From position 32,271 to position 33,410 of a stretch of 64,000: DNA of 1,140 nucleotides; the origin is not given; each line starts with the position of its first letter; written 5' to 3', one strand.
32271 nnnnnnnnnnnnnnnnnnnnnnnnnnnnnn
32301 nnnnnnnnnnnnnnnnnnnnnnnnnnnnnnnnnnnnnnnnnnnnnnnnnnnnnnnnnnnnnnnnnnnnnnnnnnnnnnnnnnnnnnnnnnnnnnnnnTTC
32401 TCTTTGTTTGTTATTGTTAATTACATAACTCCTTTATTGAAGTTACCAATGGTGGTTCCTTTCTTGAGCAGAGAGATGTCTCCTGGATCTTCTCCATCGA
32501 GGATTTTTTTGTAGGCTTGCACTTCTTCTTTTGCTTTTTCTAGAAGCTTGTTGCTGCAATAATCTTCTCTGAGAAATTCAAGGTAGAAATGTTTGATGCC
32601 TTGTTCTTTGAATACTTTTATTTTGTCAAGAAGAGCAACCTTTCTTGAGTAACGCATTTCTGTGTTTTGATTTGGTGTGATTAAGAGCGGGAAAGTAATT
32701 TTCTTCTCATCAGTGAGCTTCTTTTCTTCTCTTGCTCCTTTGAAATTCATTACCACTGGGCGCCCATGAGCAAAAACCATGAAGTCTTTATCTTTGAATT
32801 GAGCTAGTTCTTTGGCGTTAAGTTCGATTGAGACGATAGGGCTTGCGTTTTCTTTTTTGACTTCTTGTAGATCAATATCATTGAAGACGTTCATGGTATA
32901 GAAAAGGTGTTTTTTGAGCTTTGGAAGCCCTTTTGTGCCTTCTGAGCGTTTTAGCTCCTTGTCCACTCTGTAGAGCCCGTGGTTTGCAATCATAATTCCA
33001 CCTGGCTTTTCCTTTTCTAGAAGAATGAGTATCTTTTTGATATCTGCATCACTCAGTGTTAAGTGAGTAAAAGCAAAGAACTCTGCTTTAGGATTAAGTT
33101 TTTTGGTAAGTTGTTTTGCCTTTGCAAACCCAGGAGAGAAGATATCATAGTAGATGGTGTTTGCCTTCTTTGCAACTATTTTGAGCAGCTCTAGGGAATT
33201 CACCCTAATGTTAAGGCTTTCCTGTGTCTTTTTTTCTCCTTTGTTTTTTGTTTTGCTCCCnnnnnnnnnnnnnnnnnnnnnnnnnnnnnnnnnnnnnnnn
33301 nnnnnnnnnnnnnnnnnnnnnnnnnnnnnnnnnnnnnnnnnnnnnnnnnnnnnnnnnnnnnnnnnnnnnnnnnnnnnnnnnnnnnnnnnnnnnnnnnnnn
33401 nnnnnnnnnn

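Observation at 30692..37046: Contiguous tRNA-modification island: ThiI-like THUMP protein, U32/TrhP-like, E1-like UbaA, NcsA/TtuA and a GG-terminated SAMP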

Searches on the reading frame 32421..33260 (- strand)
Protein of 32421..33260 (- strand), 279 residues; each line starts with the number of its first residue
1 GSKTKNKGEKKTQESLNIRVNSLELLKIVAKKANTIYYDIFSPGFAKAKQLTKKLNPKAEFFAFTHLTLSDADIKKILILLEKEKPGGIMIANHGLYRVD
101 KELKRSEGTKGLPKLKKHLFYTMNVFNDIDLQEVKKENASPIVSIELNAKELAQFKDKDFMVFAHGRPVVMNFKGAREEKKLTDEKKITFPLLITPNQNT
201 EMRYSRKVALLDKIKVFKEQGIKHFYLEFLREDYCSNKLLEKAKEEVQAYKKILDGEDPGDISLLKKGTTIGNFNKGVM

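Call 47: search_protein_families(library=pfam, proteins=[window:32421-33260:-], max_evalue=0.1)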
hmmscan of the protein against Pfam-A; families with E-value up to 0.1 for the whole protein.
window:32421-33260:- (279 aa): 0 families

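Call 68: predict_structure(alignment_id=A3)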
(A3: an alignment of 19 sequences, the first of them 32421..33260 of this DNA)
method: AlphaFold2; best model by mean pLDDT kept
length: 279 residues; sequences in the alignment: 19
mean_pLDDT: 89.4   pTM: 0.88
mean pLDDT of the five models: 89.4, 89.2, 88.1, 88.0, 86.6
residues with pLDDT >= 90: 202; 70-90: 49; 50-70: 23; < 50: 5
segments of 3 or more residues with pLDDT < 50: 1-3
pLDDT, mean of each block of 10 residues (from residue 1): 52 91 97 98 98 98 95 92 95 88 65 85 94 93 91 94 94 94 91 95 91 88 96 91 95 93 85 63
secondary structure, 60 per line:
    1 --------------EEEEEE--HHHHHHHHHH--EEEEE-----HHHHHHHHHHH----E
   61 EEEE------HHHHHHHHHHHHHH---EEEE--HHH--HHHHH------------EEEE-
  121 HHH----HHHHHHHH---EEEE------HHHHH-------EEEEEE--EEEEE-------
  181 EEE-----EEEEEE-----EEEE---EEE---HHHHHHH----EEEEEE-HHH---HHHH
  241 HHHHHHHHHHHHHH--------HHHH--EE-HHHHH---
elements in order: E15-20 H23-32 E35-39 H45-55 E60-64 H71-84 E88-91 H99-103 E116-119 H128-135 E139-142 H149-153 E161-166 E169-173 E181-183 E189-194 E200-203 E207-209 H213-219 E224-229 H237-254 H263-266 H272-276
